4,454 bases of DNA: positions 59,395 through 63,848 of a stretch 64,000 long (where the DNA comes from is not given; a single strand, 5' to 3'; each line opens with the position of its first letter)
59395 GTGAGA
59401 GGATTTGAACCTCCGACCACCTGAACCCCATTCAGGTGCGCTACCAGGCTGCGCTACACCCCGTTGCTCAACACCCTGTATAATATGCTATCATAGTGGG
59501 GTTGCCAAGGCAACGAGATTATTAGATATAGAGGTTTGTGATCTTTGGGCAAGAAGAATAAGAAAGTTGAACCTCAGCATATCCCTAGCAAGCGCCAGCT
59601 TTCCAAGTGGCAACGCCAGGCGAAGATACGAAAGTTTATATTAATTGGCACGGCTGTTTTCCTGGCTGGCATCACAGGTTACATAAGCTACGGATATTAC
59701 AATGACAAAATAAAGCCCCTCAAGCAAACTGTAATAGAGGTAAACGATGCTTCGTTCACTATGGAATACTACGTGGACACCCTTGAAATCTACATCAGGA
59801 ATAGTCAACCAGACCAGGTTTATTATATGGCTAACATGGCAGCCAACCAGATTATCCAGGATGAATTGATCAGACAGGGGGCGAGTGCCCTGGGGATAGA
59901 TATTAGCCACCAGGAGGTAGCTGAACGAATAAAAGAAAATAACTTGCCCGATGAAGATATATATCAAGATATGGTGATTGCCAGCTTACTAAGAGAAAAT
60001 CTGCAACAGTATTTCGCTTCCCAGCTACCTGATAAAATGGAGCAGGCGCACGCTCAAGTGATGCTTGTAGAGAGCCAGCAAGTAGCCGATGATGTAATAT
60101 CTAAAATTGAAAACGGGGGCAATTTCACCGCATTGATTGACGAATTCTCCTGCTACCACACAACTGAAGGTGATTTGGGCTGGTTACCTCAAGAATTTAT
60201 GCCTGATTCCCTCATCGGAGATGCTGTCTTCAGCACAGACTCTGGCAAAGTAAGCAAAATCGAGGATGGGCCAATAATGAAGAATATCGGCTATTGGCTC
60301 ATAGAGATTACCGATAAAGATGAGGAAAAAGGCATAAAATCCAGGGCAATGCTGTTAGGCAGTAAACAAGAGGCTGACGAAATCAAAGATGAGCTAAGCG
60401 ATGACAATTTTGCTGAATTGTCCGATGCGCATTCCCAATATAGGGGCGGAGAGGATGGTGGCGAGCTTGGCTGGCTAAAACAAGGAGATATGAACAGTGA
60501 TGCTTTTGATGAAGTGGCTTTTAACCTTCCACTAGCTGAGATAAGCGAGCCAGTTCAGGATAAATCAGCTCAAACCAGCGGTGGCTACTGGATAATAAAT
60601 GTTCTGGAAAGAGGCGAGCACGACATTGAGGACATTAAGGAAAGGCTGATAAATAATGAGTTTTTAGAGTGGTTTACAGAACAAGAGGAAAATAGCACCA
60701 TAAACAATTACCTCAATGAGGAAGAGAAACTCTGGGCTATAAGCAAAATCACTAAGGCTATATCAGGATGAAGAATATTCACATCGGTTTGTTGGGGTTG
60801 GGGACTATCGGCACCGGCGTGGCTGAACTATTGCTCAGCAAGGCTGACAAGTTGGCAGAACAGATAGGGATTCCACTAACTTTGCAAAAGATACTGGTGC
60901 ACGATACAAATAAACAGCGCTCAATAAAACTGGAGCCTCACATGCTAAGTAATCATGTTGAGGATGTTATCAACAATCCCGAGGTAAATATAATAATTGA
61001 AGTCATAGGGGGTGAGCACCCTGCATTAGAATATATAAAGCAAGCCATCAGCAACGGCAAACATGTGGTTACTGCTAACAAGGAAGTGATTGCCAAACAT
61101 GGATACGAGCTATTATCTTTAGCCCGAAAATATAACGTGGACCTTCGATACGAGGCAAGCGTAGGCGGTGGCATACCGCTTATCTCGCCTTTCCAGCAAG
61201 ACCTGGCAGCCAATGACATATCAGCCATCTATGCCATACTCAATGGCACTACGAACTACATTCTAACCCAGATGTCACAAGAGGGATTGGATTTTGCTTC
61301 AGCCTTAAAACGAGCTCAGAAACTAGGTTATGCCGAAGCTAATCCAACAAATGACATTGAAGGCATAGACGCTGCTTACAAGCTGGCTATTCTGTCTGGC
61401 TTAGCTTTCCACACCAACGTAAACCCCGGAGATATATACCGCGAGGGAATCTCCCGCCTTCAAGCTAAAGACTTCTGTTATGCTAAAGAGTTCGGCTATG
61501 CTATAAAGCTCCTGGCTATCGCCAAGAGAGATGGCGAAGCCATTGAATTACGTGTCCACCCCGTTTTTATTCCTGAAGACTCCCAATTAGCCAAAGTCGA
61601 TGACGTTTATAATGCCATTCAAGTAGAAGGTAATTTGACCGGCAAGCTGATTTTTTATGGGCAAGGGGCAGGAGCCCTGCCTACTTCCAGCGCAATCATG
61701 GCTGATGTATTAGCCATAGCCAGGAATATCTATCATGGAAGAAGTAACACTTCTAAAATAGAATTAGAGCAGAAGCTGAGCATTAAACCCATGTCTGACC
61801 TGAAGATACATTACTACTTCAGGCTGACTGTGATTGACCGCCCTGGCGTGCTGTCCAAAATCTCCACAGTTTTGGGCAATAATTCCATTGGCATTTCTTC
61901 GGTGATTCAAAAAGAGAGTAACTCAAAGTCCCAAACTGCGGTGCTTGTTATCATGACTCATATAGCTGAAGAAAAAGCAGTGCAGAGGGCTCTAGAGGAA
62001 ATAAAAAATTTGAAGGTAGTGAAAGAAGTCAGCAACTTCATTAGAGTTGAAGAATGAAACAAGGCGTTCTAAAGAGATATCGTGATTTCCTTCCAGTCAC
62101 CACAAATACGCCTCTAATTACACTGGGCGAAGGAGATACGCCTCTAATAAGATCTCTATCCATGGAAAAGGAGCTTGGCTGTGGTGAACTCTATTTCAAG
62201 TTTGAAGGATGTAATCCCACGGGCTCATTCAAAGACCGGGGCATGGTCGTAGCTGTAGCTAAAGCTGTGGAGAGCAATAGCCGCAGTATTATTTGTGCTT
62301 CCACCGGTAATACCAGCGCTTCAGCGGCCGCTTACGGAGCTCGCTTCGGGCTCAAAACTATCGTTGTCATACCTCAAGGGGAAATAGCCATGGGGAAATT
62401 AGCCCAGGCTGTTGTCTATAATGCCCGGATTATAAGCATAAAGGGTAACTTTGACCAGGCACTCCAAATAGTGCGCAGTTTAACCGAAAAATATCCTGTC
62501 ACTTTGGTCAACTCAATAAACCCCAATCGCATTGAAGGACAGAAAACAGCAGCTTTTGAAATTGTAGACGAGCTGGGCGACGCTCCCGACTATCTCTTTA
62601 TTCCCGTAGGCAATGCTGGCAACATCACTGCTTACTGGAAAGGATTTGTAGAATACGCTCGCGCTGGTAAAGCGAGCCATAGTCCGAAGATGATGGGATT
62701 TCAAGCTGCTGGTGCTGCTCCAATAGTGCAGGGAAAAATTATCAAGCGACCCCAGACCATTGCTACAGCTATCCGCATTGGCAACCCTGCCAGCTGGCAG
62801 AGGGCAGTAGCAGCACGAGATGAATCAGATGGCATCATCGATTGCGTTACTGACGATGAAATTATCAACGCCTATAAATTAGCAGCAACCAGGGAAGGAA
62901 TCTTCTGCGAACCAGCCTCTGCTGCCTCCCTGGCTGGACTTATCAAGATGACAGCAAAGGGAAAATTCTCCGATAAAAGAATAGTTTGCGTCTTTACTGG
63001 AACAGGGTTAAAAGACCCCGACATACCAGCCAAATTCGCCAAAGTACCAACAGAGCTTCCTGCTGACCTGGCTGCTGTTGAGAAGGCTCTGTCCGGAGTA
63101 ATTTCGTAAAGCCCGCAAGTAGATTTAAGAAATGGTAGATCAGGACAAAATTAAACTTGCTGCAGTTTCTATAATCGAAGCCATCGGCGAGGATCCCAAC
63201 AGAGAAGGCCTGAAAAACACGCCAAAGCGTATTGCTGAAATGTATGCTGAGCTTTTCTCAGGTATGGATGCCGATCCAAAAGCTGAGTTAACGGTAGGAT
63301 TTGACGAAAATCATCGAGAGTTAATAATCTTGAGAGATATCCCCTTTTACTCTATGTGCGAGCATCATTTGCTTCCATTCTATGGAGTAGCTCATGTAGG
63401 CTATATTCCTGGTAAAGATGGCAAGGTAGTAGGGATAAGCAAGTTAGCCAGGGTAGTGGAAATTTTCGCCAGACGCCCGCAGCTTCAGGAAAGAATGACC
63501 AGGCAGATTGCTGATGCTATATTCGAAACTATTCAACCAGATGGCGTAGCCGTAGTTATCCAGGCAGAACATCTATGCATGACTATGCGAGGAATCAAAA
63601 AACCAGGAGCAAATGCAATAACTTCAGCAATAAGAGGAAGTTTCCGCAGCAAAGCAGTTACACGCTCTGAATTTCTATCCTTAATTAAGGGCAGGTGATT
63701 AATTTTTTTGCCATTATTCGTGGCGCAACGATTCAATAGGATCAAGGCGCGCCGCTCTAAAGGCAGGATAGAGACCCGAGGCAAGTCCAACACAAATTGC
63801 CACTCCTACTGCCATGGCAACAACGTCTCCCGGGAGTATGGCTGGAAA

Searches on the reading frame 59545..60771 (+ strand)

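Call 40: search_protein_families(library=pfam, proteins=[window:59545-60771:+], max_evalue=0.00001)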
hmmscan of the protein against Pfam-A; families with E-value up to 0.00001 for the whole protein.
window:59545-60771:+ (408 aa): 5 families
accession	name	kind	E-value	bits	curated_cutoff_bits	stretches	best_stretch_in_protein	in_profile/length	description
PF13616.12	Rotamase_3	-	3.5e-20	73.1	22.5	2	273-356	36-115/116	PPIC-type PPIASE domain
PF00639.27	Rotamase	-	1.8e-18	67.7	21.7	1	274-353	19-95/97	PPIC-type PPIASE domain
PF13624.11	SurA_N_3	-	5e-07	30.1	27.2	1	24-132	7-120/162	SurA-like N-terminal domain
PF13623.11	SurA_N_2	-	1.2e-06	28.9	28.5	1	32-133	14-123/145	SurA-like N-terminal domain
PF13145.12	Rotamase_2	-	2.2e-06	28.9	27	0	273-356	31-108/121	PPIC-type PPIASE domain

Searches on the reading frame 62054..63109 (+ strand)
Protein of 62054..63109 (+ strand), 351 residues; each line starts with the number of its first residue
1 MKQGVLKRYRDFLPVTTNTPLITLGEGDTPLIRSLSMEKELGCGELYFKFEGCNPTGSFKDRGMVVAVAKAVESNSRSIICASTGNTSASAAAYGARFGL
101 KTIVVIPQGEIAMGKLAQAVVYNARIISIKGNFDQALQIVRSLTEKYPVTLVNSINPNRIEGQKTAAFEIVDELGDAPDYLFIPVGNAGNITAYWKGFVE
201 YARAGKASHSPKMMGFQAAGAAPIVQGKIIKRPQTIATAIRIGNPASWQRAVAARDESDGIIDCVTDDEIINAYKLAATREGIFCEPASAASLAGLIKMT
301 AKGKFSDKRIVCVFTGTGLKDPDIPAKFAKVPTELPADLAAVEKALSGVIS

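Call 40: search_protein_families(library=pfam, proteins=[window:62054-63109:+], max_evalue=0.00001)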
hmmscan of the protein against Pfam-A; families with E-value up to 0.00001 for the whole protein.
window:62054-63109:+ (351 aa): 1 family
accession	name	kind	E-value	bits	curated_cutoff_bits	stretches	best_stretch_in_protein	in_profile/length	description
PF00291.31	PALP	-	1.2e-76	258.3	35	1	22-316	1-295/295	Pyridoxal-phosphate dependent enzyme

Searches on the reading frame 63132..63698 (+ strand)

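Call 40: search_protein_families(library=pfam, proteins=[window:63132-63698:+], max_evalue=0.00001)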
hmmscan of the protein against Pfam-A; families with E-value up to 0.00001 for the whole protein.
window:63132-63698:+ (188 aa): 1 family
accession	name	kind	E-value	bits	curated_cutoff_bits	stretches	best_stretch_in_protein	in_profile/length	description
PF01227.27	GTP_cyclohydroI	-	2.1e-75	252.5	27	1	10-185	4-178/179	GTP cyclohydrolase I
